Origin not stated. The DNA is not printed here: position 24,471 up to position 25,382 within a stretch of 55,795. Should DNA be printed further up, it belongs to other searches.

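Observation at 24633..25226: Histidine-phosphatase (PGM-like) domain inserted inside isoleucyl-tRNA synthetase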

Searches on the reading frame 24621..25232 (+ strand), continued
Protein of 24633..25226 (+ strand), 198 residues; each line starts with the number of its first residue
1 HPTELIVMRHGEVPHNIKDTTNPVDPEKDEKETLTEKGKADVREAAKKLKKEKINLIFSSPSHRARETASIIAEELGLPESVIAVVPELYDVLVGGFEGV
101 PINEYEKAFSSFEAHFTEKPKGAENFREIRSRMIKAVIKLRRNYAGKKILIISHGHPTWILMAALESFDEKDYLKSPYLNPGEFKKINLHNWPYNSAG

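Call 45: find_homologous_proteins(query=P0221, max_evalue=1e-10)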
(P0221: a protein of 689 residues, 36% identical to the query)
Query P0221 (689 aa): 7929 proteins with E <= 1e-10 among 8000 candidates; the best 120 are listed.
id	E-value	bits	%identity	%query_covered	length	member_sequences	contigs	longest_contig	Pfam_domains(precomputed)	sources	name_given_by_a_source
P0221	0.0e+0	1519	100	100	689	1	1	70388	PF05746.22,PF00750.26,PF03485.22,PF00300.28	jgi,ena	-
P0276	0.0e+0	1357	88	100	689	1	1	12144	PF05746.22,PF00750.26,PF03485.22,PF00300.28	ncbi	-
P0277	4.9e-194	665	49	98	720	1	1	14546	PF05746.22,PF00750.26,PF03485.22,PF00300.28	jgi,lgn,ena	-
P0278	3.7e-177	609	58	73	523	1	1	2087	PF05746.22,PF00750.26,PF03485.22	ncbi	-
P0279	5.5e-177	608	57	73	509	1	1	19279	PF09334.18,PF05746.22,PF00750.26,PF03485.22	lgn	-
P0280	6.2e-176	605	57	73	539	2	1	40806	PF09334.18,PF05746.22,PF00750.26,PF03485.22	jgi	-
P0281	7.2e-176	605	58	73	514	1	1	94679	PF05746.22,PF00750.26,PF03485.22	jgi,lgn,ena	-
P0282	1.0e-175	604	57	73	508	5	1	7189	PF05746.22,PF00750.26,PF03485.22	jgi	-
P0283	2.1e-174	600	57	73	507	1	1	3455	PF09334.18,PF05746.22,PF00750.26,PF03485.22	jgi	jgi:arginyl-tRNA synthetase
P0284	2.9e-174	599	56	73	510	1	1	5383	PF05746.22,PF00750.26,PF03485.22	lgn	-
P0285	7.9e-174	598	57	73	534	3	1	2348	PF05746.22,PF00750.26,PF03485.22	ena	-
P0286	1.1e-173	598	56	73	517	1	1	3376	PF05746.22,PF00750.26,PF03485.22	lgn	-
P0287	3.7e-173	596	56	72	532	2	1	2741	PF05746.22,PF00750.26,PF03485.22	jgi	-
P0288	5.8e-173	595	56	73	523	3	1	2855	PF09334.18,PF05746.22,PF00750.26,PF03485.22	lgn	-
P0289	8.8e-173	595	56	73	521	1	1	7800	PF09334.18,PF05746.22,PF00750.26,PF03485.22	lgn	-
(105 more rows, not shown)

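Call 48: find_encoding_contigs(protein=P0167, flank=6000, max_places=5)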
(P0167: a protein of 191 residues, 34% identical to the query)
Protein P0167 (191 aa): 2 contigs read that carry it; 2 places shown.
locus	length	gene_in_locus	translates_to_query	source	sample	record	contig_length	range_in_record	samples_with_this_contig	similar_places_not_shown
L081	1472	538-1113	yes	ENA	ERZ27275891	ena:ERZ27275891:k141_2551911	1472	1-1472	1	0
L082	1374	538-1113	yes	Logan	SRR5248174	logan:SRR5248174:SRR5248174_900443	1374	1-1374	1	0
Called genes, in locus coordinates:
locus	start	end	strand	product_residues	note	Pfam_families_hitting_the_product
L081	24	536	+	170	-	PF05746:DALR_1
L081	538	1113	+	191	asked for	PF00300:His_Phos_1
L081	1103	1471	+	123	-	?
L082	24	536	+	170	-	PF05746:DALR_1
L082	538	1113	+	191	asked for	PF00300:His_Phos_1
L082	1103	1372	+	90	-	?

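Call 49: find_encoding_contigs(protein=P0129, flank=6000, max_places=5)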
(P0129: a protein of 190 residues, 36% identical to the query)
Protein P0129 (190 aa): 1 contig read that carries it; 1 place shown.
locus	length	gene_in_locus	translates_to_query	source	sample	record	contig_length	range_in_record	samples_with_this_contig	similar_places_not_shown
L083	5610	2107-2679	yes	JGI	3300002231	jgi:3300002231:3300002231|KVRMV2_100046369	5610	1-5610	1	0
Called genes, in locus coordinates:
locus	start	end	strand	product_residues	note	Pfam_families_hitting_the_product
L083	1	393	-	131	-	?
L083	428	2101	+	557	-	-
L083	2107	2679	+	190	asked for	PF00300:His_Phos_1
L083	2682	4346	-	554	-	-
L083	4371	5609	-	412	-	?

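Call 50: find_encoding_contigs(protein=P0153, flank=6000, max_places=4)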
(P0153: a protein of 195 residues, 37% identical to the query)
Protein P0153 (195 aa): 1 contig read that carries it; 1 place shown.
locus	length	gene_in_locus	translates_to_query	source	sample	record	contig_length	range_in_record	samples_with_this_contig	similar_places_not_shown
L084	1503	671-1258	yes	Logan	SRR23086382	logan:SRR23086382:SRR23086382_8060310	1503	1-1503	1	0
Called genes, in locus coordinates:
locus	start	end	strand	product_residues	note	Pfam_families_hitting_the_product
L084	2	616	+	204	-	?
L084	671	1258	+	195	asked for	PF00300:His_Phos_1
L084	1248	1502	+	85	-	?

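Call 51: find_encoding_contigs(protein=P0161, flank=6000, max_places=4)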
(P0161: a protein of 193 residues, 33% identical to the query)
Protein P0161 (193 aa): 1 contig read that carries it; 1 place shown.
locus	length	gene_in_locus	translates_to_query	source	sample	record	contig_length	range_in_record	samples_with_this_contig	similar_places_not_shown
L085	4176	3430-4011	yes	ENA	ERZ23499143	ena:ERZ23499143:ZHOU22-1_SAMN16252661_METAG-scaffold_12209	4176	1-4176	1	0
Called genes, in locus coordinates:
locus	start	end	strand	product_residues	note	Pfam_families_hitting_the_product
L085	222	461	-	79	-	PF01541:GIY-YIG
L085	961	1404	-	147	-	PF01668:SmpB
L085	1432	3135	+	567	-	PF03485:Arg_tRNA_synt_N, PF00750:tRNA-synt_1d, PF05746:DALR_1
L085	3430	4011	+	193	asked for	PF00300:His_Phos_1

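Call 52: find_encoding_contigs(protein=P0163, flank=6000, max_places=4)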
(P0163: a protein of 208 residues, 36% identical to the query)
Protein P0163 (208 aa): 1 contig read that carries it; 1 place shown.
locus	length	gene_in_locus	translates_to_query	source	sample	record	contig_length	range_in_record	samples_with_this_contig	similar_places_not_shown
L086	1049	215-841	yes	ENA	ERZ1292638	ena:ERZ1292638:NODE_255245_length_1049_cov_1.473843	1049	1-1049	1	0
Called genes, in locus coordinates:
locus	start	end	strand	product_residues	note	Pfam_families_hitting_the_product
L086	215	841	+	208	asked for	PF00300:His_Phos_1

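Call 53: find_encoding_contigs(protein=P0168, flank=6000, max_places=4)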
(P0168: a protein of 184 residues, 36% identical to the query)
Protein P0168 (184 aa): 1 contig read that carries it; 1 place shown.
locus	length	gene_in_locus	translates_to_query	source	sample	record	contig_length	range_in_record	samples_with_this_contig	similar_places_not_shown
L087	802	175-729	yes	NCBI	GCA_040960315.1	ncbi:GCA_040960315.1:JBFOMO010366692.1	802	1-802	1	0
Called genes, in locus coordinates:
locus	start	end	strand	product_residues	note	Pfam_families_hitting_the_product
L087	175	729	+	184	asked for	PF00300:His_Phos_1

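Call 54: search_protein_families(library=pfam, proteins=[L083:428-2098:+, L083:2685-4346:-, L083:4374-5609:-, L083:1-393:-, L084:2-613:+, L084:1248-1502:+, L081:1103-1471:+, L081:24-533:+], max_evalue=0.001)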
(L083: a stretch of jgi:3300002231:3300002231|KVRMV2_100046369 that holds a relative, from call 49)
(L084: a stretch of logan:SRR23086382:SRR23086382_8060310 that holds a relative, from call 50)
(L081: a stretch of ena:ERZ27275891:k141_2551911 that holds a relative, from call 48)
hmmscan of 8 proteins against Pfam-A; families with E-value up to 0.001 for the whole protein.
L083:428-2098:+ (557 aa): 3 families
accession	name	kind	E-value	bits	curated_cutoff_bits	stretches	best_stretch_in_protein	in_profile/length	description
PF00750.26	tRNA-synt_1d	-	2.6e-100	336.2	23.3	1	100-428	14-349/349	tRNA synthetases class I (R), catalytic domain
PF05746.21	DALR_1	-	7.8e-31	107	22.3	1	442-557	1-117/117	DALR anticodon binding domain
PF03485.21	Arg_tRNA_synt_N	-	2.6e-14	54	21.5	1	5-80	11-85/85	Arginyl tRNA synthetase N terminal domain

L083:2685-4346:- (554 aa): 4 families
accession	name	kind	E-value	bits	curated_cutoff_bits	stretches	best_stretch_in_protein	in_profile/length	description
PF00133.28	tRNA-synt_1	-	4.4e-64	217.2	22.7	1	1-222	187-408/414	tRNA synthetases class I (I, L, M and V)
PF08264.19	Anticodon_1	-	1.1e-24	87.5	25.1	1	274-415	1-143/148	Anticodon-binding domain of tRNA ligase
PF19302.4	DUF5915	-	5.2e-15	55.9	27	1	426-527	59-162/195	Domain of unknown function (DUF5915)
PF09334.17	tRNA-synt_1g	-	8.3e-09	35.1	20.1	1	172-240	311-379/391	tRNA synthetases class I (M)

L083:4374-5609:- (412 aa): 2 families
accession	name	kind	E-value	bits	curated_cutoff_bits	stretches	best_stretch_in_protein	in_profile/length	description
PF00133.28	tRNA-synt_1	-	2.3e-57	195.1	22.7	1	35-231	2-185/414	tRNA synthetases class I (I, L, M and V)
PF09334.17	tRNA-synt_1g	-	1.3e-09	37.8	20.1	1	65-213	8-137/391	tRNA synthetases class I (M)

L083:1-393:- (131 aa): 1 family
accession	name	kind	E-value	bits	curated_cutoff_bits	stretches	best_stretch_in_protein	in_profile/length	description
PF01668.23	SmpB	-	2.2e-41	141.6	27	1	5-130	2-126/143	SmpB protein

L084:2-613:+ (204 aa): 1 family
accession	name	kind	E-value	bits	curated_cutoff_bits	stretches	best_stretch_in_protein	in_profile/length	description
PF05746.21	DALR_1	-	1.2e-32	112.9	22.3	1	86-204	2-117/117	DALR anticodon binding domain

L084:1248-1502:+ (85 aa): 1 family
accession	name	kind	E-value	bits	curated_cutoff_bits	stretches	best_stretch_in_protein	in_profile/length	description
PF00133.28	tRNA-synt_1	-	1.7e-14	53.9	22.7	1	11-84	1-74/414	tRNA synthetases class I (I, L, M and V)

L081:1103-1471:+ (123 aa): 1 family
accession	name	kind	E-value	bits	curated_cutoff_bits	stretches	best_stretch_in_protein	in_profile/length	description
PF00133.28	tRNA-synt_1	-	3.4e-24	85.8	22.7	1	11-122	1-112/414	tRNA synthetases class I (I, L, M and V)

L081:24-533:+ (170 aa): 1 family
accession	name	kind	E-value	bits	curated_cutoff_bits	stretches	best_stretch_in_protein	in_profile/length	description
PF05746.21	DALR_1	-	2.8e-36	124.6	22.3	1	55-170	1-117/117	DALR anticodon binding domain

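Call 63: find_related_loci(query=A3, collection=metagenome_contigs, flank=5000)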
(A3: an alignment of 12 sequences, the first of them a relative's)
Query A3 (191 aa) in metagenome_contigs; peptide patterns used: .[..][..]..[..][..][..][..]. (x = any residue, [..] = any of these).
530 stretches matched a pattern; 526 encode a relative of the query (tblastn E <= 1e-3); the best 80 are kept; 80 distinct loci.
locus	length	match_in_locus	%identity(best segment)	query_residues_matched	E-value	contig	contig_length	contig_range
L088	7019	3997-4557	71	1-187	2e-90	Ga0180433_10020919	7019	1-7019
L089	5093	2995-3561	60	1-189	1e-71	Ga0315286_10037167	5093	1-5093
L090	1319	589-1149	61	1-187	1e-72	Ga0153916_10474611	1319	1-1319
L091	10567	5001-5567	57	1-189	2e-67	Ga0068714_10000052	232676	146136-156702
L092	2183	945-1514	59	1-186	1e-68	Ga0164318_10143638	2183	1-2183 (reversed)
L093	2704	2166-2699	62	1-178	6e-66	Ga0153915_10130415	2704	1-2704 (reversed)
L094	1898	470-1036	52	1-187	4e-64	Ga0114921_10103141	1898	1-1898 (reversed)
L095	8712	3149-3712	53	2-186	8e-60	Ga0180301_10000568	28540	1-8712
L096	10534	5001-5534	52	1-178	4e-59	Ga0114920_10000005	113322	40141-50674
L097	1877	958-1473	53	1-172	6e-61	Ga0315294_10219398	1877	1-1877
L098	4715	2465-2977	53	1-171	3e-59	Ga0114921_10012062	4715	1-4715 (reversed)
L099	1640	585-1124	52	1-179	8e-61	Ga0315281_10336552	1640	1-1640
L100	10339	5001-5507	54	1-169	9e-59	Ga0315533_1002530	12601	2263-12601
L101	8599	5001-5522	57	2-172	2e-58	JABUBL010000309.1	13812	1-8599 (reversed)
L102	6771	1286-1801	53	1-172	5e-58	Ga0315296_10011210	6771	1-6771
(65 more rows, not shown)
